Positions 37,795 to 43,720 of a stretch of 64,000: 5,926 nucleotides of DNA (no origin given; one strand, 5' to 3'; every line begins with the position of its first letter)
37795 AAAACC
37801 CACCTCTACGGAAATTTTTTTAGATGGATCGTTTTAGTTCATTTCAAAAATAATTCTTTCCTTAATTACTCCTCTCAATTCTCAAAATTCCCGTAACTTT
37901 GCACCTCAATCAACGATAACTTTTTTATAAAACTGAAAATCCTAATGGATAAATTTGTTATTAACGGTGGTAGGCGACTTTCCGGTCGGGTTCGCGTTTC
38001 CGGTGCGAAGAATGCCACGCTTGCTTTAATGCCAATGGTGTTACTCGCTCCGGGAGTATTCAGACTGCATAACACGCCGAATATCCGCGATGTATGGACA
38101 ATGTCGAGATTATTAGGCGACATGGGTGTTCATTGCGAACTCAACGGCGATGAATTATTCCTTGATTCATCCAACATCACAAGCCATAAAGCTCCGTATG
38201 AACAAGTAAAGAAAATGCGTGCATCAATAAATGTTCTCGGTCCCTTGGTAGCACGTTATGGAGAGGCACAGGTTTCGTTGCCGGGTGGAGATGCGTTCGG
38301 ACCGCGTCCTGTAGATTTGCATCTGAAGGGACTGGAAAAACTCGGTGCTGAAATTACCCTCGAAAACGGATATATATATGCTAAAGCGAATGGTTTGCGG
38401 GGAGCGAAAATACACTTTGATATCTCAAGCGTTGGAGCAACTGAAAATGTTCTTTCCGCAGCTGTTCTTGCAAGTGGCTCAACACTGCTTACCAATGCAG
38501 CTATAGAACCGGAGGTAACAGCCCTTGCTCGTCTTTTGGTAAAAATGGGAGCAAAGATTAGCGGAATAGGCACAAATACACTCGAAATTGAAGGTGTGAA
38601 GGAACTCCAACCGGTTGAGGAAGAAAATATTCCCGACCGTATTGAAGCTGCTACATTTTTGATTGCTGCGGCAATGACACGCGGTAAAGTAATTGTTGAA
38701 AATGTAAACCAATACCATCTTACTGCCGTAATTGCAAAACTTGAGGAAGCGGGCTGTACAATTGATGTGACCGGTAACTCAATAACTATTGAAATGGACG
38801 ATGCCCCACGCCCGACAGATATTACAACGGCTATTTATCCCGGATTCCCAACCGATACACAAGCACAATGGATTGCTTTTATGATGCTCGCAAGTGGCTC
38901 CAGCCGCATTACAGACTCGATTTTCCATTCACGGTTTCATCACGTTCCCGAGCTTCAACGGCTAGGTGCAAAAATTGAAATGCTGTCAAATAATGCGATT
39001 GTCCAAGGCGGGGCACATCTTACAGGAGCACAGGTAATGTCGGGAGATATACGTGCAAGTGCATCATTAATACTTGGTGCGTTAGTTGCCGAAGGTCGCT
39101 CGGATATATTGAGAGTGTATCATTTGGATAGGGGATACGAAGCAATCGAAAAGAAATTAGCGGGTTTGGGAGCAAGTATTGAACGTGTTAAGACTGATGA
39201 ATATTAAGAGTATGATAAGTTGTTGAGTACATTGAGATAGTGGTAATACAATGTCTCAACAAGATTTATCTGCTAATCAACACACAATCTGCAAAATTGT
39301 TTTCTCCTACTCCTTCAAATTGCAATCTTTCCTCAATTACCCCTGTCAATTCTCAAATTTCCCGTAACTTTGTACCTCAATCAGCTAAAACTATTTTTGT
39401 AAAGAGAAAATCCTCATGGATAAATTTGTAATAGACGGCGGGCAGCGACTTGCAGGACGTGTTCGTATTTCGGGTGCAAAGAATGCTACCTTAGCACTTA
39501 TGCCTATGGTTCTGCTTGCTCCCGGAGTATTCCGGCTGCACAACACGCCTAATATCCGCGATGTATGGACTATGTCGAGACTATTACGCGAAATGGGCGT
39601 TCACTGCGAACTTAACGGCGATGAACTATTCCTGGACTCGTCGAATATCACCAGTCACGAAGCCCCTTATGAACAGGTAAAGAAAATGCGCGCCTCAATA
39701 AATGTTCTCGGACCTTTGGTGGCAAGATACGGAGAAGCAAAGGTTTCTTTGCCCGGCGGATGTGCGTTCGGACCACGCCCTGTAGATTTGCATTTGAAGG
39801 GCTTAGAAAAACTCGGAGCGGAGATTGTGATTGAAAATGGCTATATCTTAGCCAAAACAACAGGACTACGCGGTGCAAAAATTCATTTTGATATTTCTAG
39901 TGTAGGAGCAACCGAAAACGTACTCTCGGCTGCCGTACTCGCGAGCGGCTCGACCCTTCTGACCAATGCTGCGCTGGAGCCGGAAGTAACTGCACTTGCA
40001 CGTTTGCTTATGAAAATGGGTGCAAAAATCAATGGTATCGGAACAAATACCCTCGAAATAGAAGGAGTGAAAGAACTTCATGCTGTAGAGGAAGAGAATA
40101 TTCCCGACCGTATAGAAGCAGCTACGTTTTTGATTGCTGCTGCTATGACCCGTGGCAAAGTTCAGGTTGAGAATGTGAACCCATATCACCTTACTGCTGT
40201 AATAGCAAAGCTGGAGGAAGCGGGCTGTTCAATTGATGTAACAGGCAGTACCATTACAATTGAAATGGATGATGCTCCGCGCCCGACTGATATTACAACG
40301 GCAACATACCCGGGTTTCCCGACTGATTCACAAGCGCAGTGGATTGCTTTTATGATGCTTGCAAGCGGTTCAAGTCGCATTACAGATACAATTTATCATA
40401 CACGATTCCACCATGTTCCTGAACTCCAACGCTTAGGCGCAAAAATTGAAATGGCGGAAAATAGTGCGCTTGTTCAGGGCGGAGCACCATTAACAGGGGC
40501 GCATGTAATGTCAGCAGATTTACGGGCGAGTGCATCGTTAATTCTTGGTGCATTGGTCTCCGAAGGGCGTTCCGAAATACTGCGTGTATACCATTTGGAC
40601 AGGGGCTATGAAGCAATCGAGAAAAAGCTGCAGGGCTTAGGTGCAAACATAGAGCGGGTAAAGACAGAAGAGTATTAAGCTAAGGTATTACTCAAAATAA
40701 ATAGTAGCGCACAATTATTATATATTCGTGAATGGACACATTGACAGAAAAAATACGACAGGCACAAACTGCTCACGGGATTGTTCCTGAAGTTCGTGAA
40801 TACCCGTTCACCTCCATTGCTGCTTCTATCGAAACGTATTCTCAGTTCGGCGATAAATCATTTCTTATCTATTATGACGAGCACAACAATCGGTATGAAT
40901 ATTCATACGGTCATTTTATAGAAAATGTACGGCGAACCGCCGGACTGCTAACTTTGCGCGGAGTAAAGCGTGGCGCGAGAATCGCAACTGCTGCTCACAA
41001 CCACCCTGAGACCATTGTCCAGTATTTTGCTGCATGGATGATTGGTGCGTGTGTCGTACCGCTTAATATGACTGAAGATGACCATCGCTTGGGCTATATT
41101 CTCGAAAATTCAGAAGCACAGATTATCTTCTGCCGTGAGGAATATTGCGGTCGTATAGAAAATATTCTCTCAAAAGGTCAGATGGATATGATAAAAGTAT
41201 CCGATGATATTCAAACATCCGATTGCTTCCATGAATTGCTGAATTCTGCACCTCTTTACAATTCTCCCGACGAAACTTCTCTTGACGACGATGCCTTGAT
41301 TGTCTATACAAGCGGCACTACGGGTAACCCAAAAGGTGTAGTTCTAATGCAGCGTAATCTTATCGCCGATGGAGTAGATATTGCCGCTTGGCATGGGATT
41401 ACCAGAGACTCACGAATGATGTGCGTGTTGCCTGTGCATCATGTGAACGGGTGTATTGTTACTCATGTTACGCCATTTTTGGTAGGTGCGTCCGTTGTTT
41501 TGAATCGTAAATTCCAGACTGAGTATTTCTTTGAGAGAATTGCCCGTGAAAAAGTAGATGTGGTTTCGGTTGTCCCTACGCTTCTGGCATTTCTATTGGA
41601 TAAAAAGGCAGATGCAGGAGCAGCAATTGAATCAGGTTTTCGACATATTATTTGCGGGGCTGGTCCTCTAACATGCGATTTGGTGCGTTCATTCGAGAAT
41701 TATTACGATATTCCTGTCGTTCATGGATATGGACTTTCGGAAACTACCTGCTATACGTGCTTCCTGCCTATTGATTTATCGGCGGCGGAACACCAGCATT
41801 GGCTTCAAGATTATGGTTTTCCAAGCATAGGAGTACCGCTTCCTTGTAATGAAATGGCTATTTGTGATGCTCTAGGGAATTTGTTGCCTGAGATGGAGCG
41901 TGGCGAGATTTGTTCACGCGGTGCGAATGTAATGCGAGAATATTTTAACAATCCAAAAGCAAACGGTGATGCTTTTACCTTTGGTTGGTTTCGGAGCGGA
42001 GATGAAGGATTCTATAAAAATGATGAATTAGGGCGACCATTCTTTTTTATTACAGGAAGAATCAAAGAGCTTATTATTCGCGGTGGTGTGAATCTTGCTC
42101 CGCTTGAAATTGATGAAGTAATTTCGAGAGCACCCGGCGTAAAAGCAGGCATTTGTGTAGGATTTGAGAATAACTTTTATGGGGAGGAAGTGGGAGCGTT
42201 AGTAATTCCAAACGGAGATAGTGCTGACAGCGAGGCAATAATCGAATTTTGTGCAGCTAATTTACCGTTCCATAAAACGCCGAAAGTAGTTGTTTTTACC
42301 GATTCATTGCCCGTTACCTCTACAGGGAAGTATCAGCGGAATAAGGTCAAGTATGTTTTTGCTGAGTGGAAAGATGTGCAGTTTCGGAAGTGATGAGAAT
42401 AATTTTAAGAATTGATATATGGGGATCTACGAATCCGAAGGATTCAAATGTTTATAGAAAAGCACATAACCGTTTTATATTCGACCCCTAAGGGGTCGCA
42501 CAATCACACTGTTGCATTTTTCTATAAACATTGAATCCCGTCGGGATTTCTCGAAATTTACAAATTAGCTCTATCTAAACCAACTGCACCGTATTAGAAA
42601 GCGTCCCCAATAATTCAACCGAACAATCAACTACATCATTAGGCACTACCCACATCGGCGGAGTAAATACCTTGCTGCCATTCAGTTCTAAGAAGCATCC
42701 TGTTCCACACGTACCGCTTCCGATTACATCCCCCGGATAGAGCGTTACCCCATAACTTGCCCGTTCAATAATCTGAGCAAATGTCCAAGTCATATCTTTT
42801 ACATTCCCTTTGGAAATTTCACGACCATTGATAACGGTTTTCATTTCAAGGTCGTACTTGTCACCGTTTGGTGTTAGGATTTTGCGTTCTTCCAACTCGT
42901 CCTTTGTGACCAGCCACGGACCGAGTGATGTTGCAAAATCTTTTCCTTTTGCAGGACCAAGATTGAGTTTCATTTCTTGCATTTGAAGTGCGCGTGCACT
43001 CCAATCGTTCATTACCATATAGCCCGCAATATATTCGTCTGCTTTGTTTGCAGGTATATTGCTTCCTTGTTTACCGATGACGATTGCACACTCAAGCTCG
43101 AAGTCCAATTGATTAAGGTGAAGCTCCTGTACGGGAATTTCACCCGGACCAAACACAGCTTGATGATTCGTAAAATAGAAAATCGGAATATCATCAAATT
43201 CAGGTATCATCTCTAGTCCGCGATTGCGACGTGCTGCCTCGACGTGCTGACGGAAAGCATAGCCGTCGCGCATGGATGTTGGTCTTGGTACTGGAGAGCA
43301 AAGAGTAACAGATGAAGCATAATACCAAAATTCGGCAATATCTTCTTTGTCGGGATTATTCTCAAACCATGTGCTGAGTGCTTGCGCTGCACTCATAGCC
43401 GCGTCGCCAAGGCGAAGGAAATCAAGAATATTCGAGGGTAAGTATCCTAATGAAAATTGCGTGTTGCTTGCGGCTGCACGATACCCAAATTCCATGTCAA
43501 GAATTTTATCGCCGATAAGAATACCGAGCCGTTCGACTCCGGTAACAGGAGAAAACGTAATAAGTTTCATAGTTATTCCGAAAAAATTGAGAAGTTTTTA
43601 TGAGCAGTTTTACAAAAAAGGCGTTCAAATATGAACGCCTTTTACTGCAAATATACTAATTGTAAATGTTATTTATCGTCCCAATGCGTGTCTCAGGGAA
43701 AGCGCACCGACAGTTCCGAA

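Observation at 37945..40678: Tandem murA paralogs differing at the fosfomycin-binding catalytic residue (Asp vs Cys)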

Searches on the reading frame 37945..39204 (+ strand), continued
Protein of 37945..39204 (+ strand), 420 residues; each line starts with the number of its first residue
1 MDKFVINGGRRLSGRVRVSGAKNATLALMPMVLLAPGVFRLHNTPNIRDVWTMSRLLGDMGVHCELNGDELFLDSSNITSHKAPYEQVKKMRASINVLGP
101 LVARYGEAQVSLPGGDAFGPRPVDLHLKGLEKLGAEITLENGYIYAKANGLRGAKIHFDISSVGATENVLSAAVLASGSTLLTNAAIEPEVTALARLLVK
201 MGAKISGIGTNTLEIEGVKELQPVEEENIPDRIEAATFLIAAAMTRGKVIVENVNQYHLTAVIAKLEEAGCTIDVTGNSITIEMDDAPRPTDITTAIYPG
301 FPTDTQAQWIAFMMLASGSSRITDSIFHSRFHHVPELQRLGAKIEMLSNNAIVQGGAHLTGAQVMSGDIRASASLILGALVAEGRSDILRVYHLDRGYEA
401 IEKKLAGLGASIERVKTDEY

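Call 59: fold_search(model_id=the predicted structure, library=pdb)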
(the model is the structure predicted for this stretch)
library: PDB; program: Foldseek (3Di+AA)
matches with E <= 10: 619; with E <= 0.001: 106
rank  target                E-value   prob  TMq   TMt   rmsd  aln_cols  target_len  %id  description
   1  6q0a                  1.5e-61  1.00  0.96  0.96   1.8       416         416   48  Crystal structure of MurA from Clostridium difficile, mutation C116D, n the presence of UDP-N-acetylmuramic acid (released 2019-11-27)
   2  6q0y                  2.4e-61  1.00  0.96  0.97   1.7       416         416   48  Crystal structure of MurA from Clostridium difficile, mutant C116S, in the presence of Uridine-Diphosphate-N-Acetylgluco (released 2019-11-27)
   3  6q03                  6.3e-61  1.00  0.96  0.97   1.7       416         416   48  Crystal structure of MurA from Clostridium difficile in the presence of UDP-N-acetyl-alpha-D-muramic acid with modified  (released 2019-11-27)
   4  5u4h_A                4.4e-60  1.00  0.96  0.96   1.5       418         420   50  1.05 Angstrom Resolution Crystal Structure of UDP-N-acetylglucosamine 1-carboxyvinyltransferase from Acinetobacter bau (released 2016-12-14)
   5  2z2c_A                1.2e-59  1.00  0.96  0.96   1.7       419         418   49  MURA inhibited by unag-cnicin adduct (released 2008-05-20)
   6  6cn1_B                1.4e-59  1.00  0.96  0.96   1.6       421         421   50  2.75 Angstrom Resolution Crystal Structure of UDP-N-acetylglucosamine 1-carboxyvinyltransferase from Pseudomonas putid (released 2018-03-21)
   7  9a7b_B                2.9e-59  1.00  0.96  0.92   1.7       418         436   46  Integrative model of MURA2-MURA1 by crosslinking MS and deep learning (released 2024-09-18)
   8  1q3g_A                3.1e-59  1.00  0.96  0.96   1.6       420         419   50  MurA (Asp305Ala) liganded with tetrahedral reaction intermediate (released 2003-12-16)
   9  1uae                  3.1e-59  1.00  0.96  0.96   1.7       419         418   50  STRUCTURE OF UDP-N-ACETYLGLUCOSAMINE ENOLPYRUVYL TRANSFERASE (released 1997-09-04)
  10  6cn1_A                3.7e-59  1.00  0.96  0.96   1.6       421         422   50  2.75 Angstrom Resolution Crystal Structure of UDP-N-acetylglucosamine 1-carboxyvinyltransferase from Pseudomonas putid (released 2018-03-21)
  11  1eyn                  4.5e-59  1.00  0.96  0.97   1.7       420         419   51  Structure of mura liganded with the extrinsic fluorescence probe ANS (released 2000-06-09)
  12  5bq2_A                6.1e-59  1.00  0.96  0.95   1.7       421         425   50  Crystal structure of UDP-N-acetylglucosamine 1-carboxyvinyltransferase (UDP-N-acetylglucosamine enolpyruvyl transferas (released 2015-07-15)
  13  4r7u_A                8.8e-59  1.00  0.96  0.96   1.7       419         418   49  Structure of UDP-N-acetylglucosamine 1-carboxyvinyltransferase from Vibrio cholerae in complex with substrate UDP-N-ac (released 2014-09-24)
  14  3sg1_A                9.3e-59  1.00  0.95  0.95   2.0       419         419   46  2.6 Angstrom Crystal Structure of UDP-N-acetylglucosamine 1-carboxyvinyltransferase 1 (MurA1) from Bacillus anthracis (released 2011-06-29)
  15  8d84_A                1.4e-58  1.00  0.96  0.96   1.8       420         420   44  E. faecium MurAA in complex with UDP-N-acetylmuramic acid (UNAM) and a covalent adduct of PEP with Cys119 (released 2023-07-05)
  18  3su9                  4.5e-58  1.00  0.96  0.96   1.6       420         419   51  E. Cloacae MURA in complex with UDP-N-acetylmuramic acid and covalent adduct of PEP with Cys115 (released 2012-03-07)
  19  1naw_A                4.8e-58  1.00  0.97  0.97   1.5       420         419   51  ENOLPYRUVYL TRANSFERASE (released 1997-07-23)
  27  3swd_A                1.1e-57  1.00  0.96  0.97   1.6       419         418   49  E. coli MurA in complex with UDP-N-acetylmuramic acid and covalent adduct of PEP with Cys115 (released 2012-03-14)
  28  3v4t_A                1.1e-57  1.00  0.96  0.96   1.7       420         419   51  E. cloacae C115D MURA liganded with UNAG (released 2012-03-07)
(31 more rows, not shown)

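Call 62: search_protein_families(library=pfam, proteins=[L002:5034-5768:+, L081:7151-7807:+], max_evalue=0.01)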
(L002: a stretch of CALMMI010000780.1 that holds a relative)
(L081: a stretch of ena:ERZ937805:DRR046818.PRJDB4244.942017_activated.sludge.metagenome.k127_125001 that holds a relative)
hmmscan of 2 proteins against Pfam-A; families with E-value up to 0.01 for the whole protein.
L002:5034-5768:+ (245 aa): 0 families

L081:7151-7807:+ (219 aa): 0 families

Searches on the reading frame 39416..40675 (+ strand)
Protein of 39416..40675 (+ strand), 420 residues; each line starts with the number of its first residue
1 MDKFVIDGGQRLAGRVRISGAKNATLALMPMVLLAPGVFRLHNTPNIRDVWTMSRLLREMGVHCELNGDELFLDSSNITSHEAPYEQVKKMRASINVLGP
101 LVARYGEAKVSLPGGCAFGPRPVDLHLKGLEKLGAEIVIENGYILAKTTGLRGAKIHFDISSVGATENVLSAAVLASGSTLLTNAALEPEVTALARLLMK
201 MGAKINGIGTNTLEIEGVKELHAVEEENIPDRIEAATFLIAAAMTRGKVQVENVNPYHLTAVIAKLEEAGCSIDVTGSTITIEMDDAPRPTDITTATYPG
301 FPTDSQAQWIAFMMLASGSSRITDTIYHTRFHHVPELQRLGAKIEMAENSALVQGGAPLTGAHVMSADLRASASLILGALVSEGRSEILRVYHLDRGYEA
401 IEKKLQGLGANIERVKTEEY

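Call 5: search_protein_families(library=ncbifam, proteins=[window:39416-40675:+])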
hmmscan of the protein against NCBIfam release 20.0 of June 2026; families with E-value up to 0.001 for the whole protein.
window:39416-40675:+ (420 aa): 6 families
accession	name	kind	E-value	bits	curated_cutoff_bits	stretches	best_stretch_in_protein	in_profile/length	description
NF006873.0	PRK09369.1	subfamily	3.6e-169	562.9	297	1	1-416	1-418/419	UDP-N-acetylglucosamine 1-carboxyvinyltransferase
TIGR01072.1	murA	equivalog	6.6e-163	542.3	392.7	1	1-414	1-416/416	UDP-N-acetylglucosamine 1-carboxyvinyltransferase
NF009470.0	PRK12830.1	equivalog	3.9e-146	487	552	1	1-416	1-416/417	UDP-N-acetylglucosamine 1-carboxyvinyltransferase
TIGR01356.1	aroA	equivalog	1.4e-22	80.1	287.25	1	14-390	1-394/415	3-phosphoshikimate 1-carboxyvinyltransferase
NF011381.1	PRK14806.1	equivalog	2.2e-17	62.6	902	1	3-276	303-581/733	bifunctional prephenate dehydrogenase/3-phosphoshikimate 1-carboxyvinyltransferase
NF008816.0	PRK11860.1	equivalog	0.0004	18.6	943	0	129-223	284-383/662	bifunctional 3-phosphoshikimate 1-carboxyvinyltransferase/cytidylate kinase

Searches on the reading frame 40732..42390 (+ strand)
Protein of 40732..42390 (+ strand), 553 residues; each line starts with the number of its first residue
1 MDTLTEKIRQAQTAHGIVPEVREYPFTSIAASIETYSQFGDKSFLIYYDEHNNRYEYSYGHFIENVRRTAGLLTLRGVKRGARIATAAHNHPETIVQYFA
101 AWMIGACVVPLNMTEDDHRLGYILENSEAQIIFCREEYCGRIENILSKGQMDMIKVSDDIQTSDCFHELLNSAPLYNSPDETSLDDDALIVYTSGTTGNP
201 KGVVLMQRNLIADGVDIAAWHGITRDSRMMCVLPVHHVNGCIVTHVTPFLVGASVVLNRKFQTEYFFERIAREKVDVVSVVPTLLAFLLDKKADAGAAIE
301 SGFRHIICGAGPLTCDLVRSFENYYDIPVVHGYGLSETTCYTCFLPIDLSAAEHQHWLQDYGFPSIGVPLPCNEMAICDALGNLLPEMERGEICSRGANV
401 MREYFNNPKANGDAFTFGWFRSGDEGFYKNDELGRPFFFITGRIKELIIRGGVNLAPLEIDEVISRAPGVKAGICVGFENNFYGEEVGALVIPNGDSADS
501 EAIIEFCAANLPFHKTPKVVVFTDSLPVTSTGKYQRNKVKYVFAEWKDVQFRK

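Call 62: search_protein_families(library=pfam, proteins=[window:40732-42390:+], max_evalue=0.01)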
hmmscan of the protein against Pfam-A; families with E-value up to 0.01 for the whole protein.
window:40732-42390:+ (553 aa): 2 families
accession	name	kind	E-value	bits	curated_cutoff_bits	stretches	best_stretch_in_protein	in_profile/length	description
PF00501.34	AMP-binding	-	2.5e-79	267.3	29.9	1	37-405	6-384/384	AMP-binding enzyme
PF13193.12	AMP-binding_C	-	1e-09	39.6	24.5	1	459-533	1-76/76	AMP-binding enzyme C-terminal domain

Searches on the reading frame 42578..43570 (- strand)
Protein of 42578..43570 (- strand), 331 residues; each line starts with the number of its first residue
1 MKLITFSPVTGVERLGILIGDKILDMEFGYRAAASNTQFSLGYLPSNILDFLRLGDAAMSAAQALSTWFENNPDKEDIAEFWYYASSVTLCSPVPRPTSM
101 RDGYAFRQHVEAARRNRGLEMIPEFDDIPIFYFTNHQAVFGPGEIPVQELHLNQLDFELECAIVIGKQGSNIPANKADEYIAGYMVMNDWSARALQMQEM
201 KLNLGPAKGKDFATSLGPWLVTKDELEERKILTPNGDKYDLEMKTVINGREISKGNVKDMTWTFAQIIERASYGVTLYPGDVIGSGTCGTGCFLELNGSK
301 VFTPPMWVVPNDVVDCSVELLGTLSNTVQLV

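Call 62: search_protein_families(library=pfam, proteins=[window:42578-43570:-], max_evalue=0.01)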
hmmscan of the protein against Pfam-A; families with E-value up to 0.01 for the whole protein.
window:42578-43570:- (331 aa): 1 family
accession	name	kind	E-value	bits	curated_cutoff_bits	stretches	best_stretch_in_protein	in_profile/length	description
PF01557.24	FAA_hydrolase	-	3.6e-55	187.4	23.9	1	101-329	4-214/214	Fumarylacetoacetate (FAA) hydrolase C-terminal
